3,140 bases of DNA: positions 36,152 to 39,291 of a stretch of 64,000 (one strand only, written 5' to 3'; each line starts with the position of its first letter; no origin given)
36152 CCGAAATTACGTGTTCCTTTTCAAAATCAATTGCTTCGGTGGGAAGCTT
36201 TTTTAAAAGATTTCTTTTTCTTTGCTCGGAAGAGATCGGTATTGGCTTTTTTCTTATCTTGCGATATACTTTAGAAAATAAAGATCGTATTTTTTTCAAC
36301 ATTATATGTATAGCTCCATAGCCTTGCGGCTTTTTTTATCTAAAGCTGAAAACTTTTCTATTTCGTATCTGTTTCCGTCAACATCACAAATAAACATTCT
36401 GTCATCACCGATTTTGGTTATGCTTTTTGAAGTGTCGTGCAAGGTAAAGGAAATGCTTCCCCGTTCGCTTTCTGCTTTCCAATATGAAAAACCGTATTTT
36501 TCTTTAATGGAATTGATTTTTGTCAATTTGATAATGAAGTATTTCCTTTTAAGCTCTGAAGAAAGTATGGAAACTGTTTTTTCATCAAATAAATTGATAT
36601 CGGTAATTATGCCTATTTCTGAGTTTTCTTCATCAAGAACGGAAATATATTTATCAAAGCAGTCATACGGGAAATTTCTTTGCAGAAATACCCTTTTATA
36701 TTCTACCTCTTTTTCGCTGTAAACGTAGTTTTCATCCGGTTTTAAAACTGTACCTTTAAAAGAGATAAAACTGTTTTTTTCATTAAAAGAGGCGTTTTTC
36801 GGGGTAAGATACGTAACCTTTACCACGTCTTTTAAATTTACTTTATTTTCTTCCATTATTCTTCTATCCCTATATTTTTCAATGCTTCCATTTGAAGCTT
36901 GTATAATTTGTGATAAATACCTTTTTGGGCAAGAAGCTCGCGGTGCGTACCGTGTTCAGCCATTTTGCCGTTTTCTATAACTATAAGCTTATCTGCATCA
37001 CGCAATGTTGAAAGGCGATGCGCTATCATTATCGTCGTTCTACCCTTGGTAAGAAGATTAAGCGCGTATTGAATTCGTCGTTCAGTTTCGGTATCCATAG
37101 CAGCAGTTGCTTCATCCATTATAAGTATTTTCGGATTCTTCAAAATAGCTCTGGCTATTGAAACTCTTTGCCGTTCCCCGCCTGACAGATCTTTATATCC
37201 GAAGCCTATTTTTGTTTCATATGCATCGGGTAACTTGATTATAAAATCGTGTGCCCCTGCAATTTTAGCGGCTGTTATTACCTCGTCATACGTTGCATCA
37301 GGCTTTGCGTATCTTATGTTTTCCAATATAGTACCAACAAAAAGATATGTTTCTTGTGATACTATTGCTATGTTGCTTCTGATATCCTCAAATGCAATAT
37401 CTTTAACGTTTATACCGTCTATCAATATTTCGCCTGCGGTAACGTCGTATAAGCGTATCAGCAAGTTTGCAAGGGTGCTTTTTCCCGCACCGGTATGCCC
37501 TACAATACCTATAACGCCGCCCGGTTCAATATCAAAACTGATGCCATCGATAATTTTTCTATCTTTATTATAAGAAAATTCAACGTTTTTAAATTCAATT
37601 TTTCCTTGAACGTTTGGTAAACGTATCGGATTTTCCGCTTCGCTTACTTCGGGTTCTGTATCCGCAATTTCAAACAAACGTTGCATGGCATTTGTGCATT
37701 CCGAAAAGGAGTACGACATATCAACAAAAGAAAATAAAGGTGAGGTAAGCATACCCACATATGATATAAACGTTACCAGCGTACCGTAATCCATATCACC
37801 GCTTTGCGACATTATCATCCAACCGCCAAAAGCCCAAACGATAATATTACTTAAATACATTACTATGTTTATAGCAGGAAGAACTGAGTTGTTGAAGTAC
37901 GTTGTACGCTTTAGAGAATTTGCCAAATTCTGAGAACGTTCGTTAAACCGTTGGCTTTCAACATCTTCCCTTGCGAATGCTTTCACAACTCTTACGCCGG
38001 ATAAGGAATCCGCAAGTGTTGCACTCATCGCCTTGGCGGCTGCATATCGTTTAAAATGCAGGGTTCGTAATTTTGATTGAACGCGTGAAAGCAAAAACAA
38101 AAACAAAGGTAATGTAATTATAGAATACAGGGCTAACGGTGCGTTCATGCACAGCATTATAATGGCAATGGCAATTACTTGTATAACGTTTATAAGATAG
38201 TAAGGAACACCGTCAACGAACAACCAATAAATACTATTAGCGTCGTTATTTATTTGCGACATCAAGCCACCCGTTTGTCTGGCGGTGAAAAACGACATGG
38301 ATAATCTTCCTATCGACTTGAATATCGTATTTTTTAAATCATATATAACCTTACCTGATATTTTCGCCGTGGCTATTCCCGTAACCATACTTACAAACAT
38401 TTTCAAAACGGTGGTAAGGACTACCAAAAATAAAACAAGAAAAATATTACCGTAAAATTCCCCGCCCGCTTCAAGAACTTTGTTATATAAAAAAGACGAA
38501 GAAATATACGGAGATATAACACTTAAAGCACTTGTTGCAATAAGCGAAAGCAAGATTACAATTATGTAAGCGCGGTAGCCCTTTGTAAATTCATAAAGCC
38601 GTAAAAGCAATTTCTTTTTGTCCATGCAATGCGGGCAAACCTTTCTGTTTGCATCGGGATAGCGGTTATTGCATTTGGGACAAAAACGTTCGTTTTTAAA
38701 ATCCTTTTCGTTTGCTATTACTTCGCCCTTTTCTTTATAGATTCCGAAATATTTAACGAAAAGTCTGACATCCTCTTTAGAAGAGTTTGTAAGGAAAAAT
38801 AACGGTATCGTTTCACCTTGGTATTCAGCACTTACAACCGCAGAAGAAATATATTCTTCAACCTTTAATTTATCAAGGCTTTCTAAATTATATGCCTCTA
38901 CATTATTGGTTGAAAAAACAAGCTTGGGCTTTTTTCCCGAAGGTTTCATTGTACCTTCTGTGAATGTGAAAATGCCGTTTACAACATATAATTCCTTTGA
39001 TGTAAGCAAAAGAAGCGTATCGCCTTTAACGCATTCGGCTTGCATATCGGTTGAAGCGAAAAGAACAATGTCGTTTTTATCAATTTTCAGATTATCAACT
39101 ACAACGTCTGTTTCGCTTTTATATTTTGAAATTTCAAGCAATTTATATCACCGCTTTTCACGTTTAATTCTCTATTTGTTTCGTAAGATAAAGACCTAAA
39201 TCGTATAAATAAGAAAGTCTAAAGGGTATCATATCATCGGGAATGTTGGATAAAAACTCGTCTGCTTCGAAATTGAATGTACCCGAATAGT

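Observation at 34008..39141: Translationally coupled ABC exporter pair with zinc-ribbon N-terminal domains and an intercalated 184-aa soluble protein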

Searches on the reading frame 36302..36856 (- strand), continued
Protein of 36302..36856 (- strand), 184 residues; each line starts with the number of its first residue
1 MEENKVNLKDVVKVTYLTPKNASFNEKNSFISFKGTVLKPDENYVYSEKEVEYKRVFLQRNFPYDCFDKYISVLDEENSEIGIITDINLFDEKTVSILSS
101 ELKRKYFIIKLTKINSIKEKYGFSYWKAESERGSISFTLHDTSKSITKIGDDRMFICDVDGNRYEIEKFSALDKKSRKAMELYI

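Call 69: find_related_loci(query=L081:9926-10396:+, collection=metagenome_contigs, flank=10000)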
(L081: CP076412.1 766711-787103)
Query L081:9926-10396:+ (156 aa) in metagenome_contigs; peptide patterns used: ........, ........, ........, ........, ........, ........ (x = any residue, [..] = any of these).
569 stretches matched a pattern; 282 encode a relative of the query (tblastn E <= 1e-3); the best 80 are kept; 80 distinct loci.
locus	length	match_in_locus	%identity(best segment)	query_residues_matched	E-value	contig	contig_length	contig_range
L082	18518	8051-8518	97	1-156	1e-98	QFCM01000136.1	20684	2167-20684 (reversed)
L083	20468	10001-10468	97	1-156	8e-99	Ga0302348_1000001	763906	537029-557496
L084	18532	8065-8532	96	1-156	2e-97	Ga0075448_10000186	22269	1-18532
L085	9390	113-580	96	1-156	2e-97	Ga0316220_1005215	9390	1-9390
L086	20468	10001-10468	96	1-156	1e-97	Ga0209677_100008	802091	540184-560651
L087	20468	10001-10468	96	1-156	7e-97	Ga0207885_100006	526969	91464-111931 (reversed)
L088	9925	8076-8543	95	1-156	4e-96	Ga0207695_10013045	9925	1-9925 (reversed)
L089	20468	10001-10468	95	1-156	5e-96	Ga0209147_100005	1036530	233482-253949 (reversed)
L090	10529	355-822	88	1-156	7e-89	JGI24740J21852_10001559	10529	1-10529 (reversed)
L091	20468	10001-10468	88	1-156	6e-89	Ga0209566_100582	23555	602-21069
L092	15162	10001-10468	87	1-156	2e-86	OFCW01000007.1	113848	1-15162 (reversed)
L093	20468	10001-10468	84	1-156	2e-85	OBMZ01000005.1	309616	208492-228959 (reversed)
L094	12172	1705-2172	86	1-156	4e-85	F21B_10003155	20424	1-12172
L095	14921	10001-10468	85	1-156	5e-85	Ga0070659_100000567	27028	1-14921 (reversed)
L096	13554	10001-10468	86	1-156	4e-85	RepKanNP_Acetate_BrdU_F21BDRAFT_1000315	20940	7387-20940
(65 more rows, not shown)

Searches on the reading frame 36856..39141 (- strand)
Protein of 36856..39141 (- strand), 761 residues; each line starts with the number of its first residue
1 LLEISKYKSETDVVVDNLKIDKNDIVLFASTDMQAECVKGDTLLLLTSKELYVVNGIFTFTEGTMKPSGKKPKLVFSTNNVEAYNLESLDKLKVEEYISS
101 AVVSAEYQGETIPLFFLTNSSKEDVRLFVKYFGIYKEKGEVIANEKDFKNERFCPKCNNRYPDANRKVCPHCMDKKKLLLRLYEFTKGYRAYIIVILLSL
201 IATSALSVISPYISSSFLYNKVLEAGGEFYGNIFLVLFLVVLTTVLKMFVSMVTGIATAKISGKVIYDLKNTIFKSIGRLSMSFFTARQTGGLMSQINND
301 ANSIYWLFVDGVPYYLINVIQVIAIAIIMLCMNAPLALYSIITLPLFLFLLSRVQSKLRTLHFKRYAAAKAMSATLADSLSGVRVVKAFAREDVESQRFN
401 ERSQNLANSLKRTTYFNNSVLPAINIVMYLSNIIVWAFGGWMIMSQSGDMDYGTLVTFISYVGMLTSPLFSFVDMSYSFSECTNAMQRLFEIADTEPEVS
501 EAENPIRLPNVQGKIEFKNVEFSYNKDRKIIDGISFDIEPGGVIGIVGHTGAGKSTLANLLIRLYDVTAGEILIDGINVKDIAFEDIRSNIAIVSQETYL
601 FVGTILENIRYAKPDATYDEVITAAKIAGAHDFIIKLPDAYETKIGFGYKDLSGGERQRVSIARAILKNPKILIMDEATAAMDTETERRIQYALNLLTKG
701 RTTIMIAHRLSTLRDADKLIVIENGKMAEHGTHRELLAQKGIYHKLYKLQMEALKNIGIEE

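Call 3: search_protein_families(library=pfam, proteins=[window:36856-39141:-], max_evalue=0.1)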
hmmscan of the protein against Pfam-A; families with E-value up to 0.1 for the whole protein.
window:36856-39141:- (761 aa): 13 families
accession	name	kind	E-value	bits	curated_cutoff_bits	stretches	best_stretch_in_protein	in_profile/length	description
PF00664.28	ABC_membrane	-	5.5e-35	121.8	28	1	193-469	1-274/274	ABC transporter transmembrane region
PF00005.33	ABC_tran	-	8.5e-33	114.3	25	1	532-680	2-137/137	ABC transporter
PF02463.25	SMC_N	-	9.6e-06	25.6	40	1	120-724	118-213/220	RecF/RecN/SMC N terminal domain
PF09818.15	ABC_ATPase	-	3e-05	23.6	23.2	1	631-684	138-190/283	P-loop domain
PF13401.12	AAA_22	-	0.0046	17.7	27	1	541-683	5-97/130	AAA domain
PF13238.12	AAA_18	-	0.0052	17.7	29.4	1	544-585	1-34/128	AAA domain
PF01935.23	DUF87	-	0.0063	17.1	23.2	1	544-563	26-45/220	Helicase HerA, central domain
PF03193.22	RsgA_GTPase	-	0.01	16.1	30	1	525-571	91-136/174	RsgA GTPase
PF01926.29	MMR_HSR1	-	0.014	15.9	21.9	1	544-564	2-22/113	50S ribosome-binding GTPase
PF13555.12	AAA_29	-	0.018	15.2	27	1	532-557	13-38/61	P-loop containing region of AAA domain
PF13476.12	AAA_23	-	0.023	15.8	27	1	534-560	13-38/201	AAA domain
PF00009.33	GTP_EFTU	-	0.041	13.9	26.5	1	544-601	6-65/188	Elongation factor Tu GTP binding domain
PF23475.1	zf-Tbcl_FmdE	-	0.056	13.4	23.2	1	153-174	9-30/35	FmdE treble clef zinc finger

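Call 4: search_protein_families(library=ncbifam, proteins=[window:36856-39141:-], max_evalue=0.1)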
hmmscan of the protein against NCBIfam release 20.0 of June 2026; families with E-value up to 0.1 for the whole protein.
window:36856-39141:- (761 aa): 198 families (the best 25 are shown)
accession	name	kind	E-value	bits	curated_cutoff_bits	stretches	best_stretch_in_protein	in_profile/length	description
NF052233.1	CphA_assoc_ABC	equivalog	1.1e-161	539.8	880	1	77-754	65-747/766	cyanophycin metabolism-associated ABC transporter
TIGR02203.1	MsbA_lipidA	equivalog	7.6e-130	434.1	602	1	181-752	4-571/572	lipid A export permease/ATP-binding protein MsbA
TIGR02204.1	MsbA_rel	hypoth_equivalog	1.6e-125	420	780.4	1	177-751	4-576/576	ABC transporter, permease/ATP-binding protein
NF045513.1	HepA_fam_ABC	equivalog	1.1e-117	394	725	1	193-750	57-609/610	heterocyst formation ABC transporter subunit HepA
TIGR00958.1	3a01208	subfamily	7.9e-115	384.7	874.6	1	174-746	144-710/711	antigen peptide transporter 2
NF010178.0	PRK13657.1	equivalog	8e-113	377.9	733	1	206-750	29-570/588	glucan ABC transporter ATP-binding protein/ permease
TIGR01846.1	type_I_sec_HlyB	subfamily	1.1e-112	377.6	725.55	1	189-751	137-693/694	type I secretion system permease/ATPase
NF008381.0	PRK11176.1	equivalog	1.3e-109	367.2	867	1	178-752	12-581/582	lipid A ABC transporter ATP-binding protein/permease MsbA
TIGR03796.1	NHLM_micro_ABC1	equivalog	1.9e-103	347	853.3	1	176-746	139-708/710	NHLP family bacteriocin export ABC transporter peptidase/permease/ATPase subunit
TIGR03375.1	type_I_sec_LssB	subfamily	1.1e-98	331.4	693.1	1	189-739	148-691/696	type I secretion system permease/ATPase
NF008055.0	PRK10789.1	equivalog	2.3e-97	326.9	845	1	184-752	10-574/590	SmdA family multidrug ABC transporter permease/ATP-binding protein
TIGR03797.1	NHLM_micro_ABC2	equivalog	1.3e-90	304.8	709.4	1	175-751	119-686/686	NHLP bacteriocin export ABC transporter permease/ATPase subunit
TIGR01192.1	chvA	subfamily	1.3e-88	298.2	585.4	1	200-748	25-568/585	glucan export ABC transporter ATP-binding protein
TIGR01193.1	bacteriocin_ABC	subfamily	2.7e-87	293.9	523.85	1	197-748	159-707/708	peptide cleavage/export ABC transporter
NF008056.1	PRK10790.1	equivalog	2.6e-83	280.5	746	1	179-751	11-576/584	SmdB family multidrug efflux ABC transporter permease/ATP-binding protein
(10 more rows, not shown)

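Call 32: find_homologous_proteins(query=window:36856-39141:-, max_evalue=1e-50)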
Query window:36856-39141:- (761 aa): 715 proteins with E <= 1e-50 among 8000 candidates; the best 120 are listed.
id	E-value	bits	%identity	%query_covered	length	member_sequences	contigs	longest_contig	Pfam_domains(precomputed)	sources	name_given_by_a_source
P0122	0.0e+0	1674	100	100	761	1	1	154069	PF00005.34,PF02463.26,PF00664.29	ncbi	-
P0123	0.0e+0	1355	77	100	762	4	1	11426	PF00005.34,PF00664.29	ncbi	-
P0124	0.0e+0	1339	77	100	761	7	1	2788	PF00005.34,PF02463.26,PF00664.29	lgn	-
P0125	0.0e+0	1335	77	100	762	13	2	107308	PF00005.34,PF00664.29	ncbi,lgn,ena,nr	ncbi:MAG: ATP-binding cassette domain-containing protein [Clostridia bacterium]|nr:ATP-binding casse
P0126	0.0e+0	1333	76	100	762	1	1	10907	PF00005.34,PF00664.29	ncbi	-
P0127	0.0e+0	1316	76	100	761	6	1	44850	PF00005.34,PF00664.29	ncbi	-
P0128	0.0e+0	1312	76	100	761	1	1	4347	PF00005.34,PF00664.29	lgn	-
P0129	0.0e+0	1072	63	100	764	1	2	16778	PF00005.34,PF02463.26,PF00664.29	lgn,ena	-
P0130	0.0e+0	1056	62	100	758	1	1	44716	PF00005.34,PF02463.26,PF00664.29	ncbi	-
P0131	0.0e+0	1032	62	98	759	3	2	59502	PF00005.34,PF02463.26,PF00664.29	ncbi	-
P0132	0.0e+0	1023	60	100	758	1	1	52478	PF00005.34,PF02463.26,PF00664.29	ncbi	-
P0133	0.0e+0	1022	62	98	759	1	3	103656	PF00005.34,PF02463.26,PF00664.29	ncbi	-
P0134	0.0e+0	1017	60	100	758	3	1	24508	PF00005.34,PF02463.26,PF00664.29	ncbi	-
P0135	0.0e+0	1013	60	100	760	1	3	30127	PF00005.34,PF02463.26,PF00664.29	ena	-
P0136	5.7e-298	1008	61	100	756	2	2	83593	PF00005.34,PF00664.29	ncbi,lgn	-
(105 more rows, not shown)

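Call 35: find_encoding_contigs(protein=P0122, flank=3000, max_places=2)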
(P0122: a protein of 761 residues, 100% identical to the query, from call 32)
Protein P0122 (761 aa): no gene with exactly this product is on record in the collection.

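Call 48: predict_structure(alignment_id=A2)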
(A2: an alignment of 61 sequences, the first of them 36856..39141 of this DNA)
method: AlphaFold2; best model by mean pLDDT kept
length: 761 residues; sequences in the alignment: 61
mean_pLDDT: 76.1   pTM: 0.54
mean pLDDT of the five models: 76.1, 75.9, 73.1, 72.2, 71.3
residues with pLDDT >= 90: 31; 70-90: 549; 50-70: 144; < 50: 37
segments of 3 or more residues with pLDDT < 50: 63-67, 279-291, 381-390, 758-761
pLDDT, mean of each block of 10 residues (from residue 1): 83 81 86 77 89 85 49 75 86 67 80 80 86 84 76 77 67 70 69 77 80 79 72 82 85 77 68 58 39 62 73 77 85 84 83 80 71 59 39 70 83 84 83 86 77 84 78 74 74 59 79 86 60 84 81 61 67 86 82 74 82 87 89 89 75 81 88 72 67 82 80 80 82 85 83 60 37
secondary structure, 60 per line:
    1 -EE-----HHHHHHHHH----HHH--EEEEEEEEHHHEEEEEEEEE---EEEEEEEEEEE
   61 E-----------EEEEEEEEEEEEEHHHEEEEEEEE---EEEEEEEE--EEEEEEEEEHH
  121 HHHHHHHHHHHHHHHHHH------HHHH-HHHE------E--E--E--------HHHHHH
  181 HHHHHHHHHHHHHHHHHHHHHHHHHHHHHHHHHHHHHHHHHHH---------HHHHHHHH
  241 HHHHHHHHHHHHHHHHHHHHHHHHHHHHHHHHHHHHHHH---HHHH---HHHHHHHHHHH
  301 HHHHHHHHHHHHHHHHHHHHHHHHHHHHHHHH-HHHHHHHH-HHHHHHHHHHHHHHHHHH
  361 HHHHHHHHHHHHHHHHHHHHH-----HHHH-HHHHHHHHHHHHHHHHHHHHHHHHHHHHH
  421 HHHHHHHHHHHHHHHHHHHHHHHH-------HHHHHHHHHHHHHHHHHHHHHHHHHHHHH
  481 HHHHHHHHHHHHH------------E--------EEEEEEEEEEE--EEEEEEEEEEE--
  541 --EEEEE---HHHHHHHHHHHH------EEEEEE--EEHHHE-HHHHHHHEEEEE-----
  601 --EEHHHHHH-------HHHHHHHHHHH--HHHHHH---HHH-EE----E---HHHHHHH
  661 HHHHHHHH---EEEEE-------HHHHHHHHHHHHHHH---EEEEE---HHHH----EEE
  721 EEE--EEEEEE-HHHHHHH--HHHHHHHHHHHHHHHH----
elements in order (helices of 4 or more, strands of 3 or more residues): H9-17 E27-34 E38-46 E50-61 E73-85 E89-96 E100-107 E110-118 H119-138 H145-148 H175-223 H233-279 H283-286 H290-332 H334-341 H343-381 H387-390 H392-444 H452-493 E515-525 E528-538 E543-547 H551-562 E569-574 H584-590 E591-595 H605-610 H618-628 H631-636 H654-668 E672-676 H684-698 E702-706 H710-713 E718-723 E726-731 H733-739 H742-757

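Call 56: fold_search(model_id=the predicted structure, library=pdb)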
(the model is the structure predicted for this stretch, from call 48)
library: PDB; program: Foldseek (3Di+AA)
matches with E <= 10: 1560; with E <= 0.001: 1197
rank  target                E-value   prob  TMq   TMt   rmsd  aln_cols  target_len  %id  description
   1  3qf4_B                8.4e-38  1.00  0.62  0.78   5.4       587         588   32  Crystal structure of a heterodimeric ABC transporter in its inward-facing conformation (released 2012-03-28)
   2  4q4h_B                4.4e-37  1.00  0.62  0.79   5.3       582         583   32  TM287/288 in its apo state (released 2014-07-16)
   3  4q4a_B                1.1e-36  1.00  0.61  0.78   5.4       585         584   32  Improved model of AMP-PNP bound TM287/288 (released 2014-07-16)
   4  4q4j_A                2.6e-36  1.00  0.57  0.72   6.5       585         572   28  Structure of crosslinked TM287/288_S498C_S520C mutant (released 2014-07-16)
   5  6quz_D                3.2e-36  1.00  0.59  0.75   5.9       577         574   32  Structure of ATPgS-bound outward-facing TM287/288 in complex with sybody Sb_TM35 (released 2019-05-29)
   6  4q4j_B                3.6e-36  1.00  0.62  0.78   5.4       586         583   32  Structure of crosslinked TM287/288_S498C_S520C mutant (released 2014-07-16)
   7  6qv0_D                5.3e-36  1.00  0.59  0.75   6.0       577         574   32  Structure of ATP-bound outward-facing TM287/288 in complex with sybody Sb_TM35 (released 2019-05-29)
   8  6quz_B                5.8e-36  1.00  0.59  0.75   6.0       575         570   32  Structure of ATPgS-bound outward-facing TM287/288 in complex with sybody Sb_TM35 (released 2019-05-29)
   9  6qv0_B                5.8e-36  1.00  0.59  0.75   6.0       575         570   33  Structure of ATP-bound outward-facing TM287/288 in complex with sybody Sb_TM35 (released 2019-05-29)
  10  9iqg_B                9.3e-36  1.00  0.59  0.71   6.5       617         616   31  Cryo-EM structure of MsRv1273c/72c from Mycobacterium smegmatis in the ATP|ADP+Vi-bound Occ (Vi) state (released 2025-05-14)
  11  2hyd_A                1.7e-35  1.00  0.58  0.74   6.1       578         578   34  Multidrug ABC transporter SAV1866 (released 2006-09-05)
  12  5mkk_A                2.5e-35  1.00  0.63  0.78   5.4       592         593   28  Crystal structure of the heterodimeric ABC transporter TmrAB, a homolog of the antigen translocation complex TAP (released 2017-01-18)
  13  3qf4_A                2.9e-35  1.00  0.60  0.77   5.6       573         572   29  Crystal structure of a heterodimeric ABC transporter in its inward-facing conformation (released 2012-03-28)
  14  6raf_A                6.1e-35  1.00  0.61  0.77   5.6       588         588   28  Heterodimeric ABC exporter TmrAB in inward-facing narrow conformation under turnover conditions (released 2019-07-31)
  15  9bd6_A                6.1e-35  1.00  0.59  0.75   5.7       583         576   32  PaMsbA in an occluded, outward conformation (released 2025-09-03)
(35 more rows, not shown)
